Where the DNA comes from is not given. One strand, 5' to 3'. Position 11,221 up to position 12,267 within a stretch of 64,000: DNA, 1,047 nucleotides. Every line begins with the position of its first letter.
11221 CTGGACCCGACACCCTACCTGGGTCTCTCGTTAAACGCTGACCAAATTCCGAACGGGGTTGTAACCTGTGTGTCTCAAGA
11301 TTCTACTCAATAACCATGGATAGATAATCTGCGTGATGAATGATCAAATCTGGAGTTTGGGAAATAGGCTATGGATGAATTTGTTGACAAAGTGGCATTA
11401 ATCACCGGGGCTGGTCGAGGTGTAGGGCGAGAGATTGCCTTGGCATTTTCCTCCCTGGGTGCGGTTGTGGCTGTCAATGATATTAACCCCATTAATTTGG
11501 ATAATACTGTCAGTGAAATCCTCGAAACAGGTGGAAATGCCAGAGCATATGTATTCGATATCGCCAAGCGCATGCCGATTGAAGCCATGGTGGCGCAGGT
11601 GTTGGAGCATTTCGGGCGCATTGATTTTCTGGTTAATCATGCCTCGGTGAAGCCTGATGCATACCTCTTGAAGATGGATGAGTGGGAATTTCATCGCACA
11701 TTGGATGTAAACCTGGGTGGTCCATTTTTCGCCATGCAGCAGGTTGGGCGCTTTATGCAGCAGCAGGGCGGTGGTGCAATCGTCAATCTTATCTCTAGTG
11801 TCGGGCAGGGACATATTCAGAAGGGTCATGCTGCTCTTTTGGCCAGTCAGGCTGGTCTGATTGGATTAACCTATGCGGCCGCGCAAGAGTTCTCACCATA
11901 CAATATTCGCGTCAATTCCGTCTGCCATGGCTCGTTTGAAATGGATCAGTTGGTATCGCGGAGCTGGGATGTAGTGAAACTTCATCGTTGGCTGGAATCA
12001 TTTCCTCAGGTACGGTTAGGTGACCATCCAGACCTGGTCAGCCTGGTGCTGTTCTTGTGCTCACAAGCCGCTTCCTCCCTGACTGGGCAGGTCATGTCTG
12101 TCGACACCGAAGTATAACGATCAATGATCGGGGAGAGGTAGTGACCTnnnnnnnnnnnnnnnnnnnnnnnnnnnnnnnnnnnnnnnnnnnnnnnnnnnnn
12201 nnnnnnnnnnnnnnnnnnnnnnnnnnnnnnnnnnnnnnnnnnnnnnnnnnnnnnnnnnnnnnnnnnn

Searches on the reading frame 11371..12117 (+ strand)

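Call 31: search_protein_families(library=pfam, proteins=[window:11371-12117:+], max_evalue=0.00001)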
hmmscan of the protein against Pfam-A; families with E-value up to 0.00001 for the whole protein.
window:11371-12117:+ (248 aa): 2 families
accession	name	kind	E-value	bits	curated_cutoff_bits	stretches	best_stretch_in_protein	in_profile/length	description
PF13561.12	adh_short_C2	-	9.6e-47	160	27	1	13-245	1-232/236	Enoyl-(Acyl carrier protein) reductase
PF00106.31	adh_short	-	5.1e-42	144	26.6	1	7-191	1-184/195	short chain dehydrogenase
